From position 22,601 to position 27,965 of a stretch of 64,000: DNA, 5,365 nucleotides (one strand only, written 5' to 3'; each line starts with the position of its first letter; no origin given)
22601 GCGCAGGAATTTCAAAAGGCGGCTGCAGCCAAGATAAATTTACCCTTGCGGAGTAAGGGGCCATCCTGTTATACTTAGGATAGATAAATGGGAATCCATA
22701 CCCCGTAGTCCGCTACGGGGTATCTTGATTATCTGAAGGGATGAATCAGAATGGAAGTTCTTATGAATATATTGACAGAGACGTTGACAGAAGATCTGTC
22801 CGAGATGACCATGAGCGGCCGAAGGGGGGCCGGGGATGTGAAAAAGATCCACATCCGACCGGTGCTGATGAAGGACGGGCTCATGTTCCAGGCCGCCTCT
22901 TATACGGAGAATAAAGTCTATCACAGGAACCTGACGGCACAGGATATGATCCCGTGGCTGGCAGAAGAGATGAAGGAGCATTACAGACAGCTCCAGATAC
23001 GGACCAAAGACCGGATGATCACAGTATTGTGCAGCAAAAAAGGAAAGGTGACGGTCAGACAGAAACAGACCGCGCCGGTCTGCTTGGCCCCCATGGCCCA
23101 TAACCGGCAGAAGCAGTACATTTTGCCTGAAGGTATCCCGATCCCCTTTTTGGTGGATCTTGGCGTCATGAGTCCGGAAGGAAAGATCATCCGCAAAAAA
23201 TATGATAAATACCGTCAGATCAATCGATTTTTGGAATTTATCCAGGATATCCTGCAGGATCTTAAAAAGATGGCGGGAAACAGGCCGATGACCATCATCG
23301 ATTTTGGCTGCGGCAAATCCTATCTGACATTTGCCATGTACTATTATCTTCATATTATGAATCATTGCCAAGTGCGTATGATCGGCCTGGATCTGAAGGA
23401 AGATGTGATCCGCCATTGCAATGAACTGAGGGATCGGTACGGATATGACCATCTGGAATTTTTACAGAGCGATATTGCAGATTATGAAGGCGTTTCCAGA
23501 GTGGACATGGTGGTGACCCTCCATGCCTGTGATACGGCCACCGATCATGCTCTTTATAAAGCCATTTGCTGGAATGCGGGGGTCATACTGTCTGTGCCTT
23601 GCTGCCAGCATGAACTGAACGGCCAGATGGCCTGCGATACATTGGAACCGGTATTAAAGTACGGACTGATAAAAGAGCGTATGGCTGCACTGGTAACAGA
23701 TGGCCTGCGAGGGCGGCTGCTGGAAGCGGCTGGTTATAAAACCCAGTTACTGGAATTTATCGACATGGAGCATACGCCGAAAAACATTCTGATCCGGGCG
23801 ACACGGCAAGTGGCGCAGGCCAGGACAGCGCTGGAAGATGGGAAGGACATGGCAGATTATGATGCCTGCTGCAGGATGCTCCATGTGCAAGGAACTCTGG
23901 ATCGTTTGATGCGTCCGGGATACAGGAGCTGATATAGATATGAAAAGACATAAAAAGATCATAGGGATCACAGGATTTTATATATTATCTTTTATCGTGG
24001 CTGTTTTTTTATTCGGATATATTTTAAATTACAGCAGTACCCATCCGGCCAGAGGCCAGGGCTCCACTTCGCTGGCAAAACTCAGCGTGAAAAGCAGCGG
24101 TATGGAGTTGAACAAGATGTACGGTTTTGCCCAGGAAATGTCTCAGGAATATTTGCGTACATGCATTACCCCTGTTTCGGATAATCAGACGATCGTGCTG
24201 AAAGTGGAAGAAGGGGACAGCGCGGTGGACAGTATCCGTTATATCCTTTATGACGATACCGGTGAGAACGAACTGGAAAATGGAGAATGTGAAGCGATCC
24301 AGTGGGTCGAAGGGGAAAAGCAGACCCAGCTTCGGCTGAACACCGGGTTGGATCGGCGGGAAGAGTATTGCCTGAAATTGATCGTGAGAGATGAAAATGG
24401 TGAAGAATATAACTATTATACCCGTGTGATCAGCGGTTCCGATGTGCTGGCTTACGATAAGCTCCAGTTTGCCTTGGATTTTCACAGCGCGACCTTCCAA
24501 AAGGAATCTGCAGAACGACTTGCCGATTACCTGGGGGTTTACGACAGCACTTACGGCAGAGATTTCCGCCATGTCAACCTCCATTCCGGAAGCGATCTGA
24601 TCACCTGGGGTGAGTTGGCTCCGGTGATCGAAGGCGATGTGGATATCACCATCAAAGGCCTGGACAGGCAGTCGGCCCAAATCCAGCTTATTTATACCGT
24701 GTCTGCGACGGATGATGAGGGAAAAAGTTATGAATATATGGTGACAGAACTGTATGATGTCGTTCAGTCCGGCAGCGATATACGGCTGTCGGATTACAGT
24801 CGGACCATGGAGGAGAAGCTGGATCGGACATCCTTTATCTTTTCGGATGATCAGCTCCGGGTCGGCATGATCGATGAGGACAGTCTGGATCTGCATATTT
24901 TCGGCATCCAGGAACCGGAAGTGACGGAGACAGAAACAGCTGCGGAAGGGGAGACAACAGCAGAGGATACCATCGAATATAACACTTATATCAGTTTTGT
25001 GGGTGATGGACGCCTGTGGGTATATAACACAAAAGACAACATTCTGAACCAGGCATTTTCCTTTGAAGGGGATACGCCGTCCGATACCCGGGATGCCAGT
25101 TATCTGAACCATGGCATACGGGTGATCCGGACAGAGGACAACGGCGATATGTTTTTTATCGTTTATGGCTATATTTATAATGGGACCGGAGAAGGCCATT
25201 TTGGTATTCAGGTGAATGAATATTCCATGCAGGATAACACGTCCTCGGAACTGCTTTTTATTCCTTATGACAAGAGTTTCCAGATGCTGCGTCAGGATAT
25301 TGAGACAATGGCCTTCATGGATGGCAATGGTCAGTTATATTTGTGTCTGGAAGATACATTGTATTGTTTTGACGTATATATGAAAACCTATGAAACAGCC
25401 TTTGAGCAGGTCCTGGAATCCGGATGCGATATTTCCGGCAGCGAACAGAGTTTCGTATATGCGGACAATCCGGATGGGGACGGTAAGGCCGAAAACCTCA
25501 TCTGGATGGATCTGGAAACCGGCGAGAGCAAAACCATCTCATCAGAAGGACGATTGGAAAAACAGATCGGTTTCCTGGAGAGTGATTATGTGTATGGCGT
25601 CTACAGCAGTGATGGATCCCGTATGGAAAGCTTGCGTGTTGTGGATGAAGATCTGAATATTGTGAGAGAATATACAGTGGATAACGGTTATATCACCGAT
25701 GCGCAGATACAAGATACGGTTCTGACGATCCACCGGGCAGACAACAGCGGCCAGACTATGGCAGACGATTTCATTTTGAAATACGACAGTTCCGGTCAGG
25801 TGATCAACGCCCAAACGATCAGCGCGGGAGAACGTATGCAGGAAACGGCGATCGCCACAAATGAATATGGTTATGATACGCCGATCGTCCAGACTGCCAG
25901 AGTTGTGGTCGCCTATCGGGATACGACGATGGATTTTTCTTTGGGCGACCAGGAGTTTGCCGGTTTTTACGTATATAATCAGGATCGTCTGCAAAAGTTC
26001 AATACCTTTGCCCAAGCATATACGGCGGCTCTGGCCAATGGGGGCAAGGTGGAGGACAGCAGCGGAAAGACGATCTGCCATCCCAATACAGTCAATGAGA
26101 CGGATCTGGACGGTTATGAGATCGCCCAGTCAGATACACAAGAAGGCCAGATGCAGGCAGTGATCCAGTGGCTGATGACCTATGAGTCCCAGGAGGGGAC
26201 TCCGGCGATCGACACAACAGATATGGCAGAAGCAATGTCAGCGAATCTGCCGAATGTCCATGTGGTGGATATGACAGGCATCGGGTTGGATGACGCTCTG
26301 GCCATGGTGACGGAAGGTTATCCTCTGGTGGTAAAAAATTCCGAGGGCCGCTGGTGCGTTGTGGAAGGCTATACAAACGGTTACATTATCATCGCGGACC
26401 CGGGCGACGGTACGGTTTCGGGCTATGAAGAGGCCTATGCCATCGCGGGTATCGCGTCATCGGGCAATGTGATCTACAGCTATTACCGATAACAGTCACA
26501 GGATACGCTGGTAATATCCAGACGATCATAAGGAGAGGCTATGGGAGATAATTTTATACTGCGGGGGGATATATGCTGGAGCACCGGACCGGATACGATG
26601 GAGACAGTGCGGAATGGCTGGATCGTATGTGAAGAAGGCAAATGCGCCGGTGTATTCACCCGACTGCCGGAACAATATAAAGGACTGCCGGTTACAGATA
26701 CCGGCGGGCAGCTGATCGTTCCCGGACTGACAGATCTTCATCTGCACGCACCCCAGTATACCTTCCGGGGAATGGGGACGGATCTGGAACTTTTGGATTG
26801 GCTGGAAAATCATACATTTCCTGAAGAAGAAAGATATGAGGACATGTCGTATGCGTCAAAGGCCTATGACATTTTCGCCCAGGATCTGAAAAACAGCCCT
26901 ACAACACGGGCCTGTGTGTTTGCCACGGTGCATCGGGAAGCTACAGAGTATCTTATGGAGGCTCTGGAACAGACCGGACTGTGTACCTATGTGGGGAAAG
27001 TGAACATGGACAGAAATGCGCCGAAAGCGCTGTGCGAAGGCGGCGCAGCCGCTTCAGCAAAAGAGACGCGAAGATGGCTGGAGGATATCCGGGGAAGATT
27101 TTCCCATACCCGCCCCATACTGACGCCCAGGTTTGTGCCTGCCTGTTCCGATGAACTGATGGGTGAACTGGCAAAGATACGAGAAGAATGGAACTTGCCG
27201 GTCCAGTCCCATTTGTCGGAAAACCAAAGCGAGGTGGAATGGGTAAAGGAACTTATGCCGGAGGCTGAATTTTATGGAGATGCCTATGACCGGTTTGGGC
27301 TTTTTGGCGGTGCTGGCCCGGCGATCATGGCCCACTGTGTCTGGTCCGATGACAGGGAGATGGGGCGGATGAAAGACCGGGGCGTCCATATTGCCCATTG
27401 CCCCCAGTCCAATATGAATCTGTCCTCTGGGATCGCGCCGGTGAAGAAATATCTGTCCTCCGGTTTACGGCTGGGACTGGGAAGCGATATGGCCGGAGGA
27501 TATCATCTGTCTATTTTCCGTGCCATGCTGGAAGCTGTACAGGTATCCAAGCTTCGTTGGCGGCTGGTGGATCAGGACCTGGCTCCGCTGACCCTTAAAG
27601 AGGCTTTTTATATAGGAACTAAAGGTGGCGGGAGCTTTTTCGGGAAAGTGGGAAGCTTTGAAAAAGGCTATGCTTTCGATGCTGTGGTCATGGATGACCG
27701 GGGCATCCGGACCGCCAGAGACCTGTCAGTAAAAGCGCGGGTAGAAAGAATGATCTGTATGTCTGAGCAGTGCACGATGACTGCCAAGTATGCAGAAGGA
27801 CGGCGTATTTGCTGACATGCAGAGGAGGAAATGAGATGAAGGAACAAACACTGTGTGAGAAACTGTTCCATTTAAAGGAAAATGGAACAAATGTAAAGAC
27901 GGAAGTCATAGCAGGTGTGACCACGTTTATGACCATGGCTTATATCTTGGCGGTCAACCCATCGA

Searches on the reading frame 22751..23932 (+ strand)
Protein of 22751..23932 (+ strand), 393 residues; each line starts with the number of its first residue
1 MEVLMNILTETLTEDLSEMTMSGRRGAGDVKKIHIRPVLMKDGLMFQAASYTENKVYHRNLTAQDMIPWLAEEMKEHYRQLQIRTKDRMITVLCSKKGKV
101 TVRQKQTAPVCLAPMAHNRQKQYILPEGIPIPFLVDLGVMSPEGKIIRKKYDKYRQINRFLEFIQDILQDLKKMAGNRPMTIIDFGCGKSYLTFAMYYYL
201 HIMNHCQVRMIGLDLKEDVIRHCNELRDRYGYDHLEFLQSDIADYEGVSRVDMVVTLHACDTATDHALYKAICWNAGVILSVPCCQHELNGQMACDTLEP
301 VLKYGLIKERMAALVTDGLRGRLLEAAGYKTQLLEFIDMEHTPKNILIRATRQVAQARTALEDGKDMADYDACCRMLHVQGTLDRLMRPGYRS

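Call 15: search_protein_families(library=pfam, proteins=[window:22751-23932:+], max_evalue=0.00001)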
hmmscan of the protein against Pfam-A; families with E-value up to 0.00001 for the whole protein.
window:22751-23932:+ (393 aa): 3 families
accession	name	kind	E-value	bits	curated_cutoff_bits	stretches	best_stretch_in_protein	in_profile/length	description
PF13679.12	Methyltransf_32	-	3.1e-42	144.3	27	1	152-291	1-142/143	Methyltransferase domain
PF13847.12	Methyltransf_31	-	1.4e-12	48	27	1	180-266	5-90/145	Methyltransferase domain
PF13649.12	Methyltransf_25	-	1.8e-06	29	27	1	182-267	1-81/97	Methyltransferase domain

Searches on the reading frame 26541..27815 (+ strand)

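Call 15: search_protein_families(library=pfam, proteins=[window:26541-27815:+], max_evalue=0.00001)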
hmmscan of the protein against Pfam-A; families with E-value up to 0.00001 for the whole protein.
window:26541-27815:+ (424 aa): 2 families
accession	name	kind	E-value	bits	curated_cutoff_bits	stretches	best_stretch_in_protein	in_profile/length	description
PF01979.26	Amidohydro_1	-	1e-45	156.9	25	1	59-388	2-321/345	Amidohydrolase family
PF07969.17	Amidohydro_3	-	3.8e-06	27.1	29.7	0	168-322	224-379/472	Amidohydrolase family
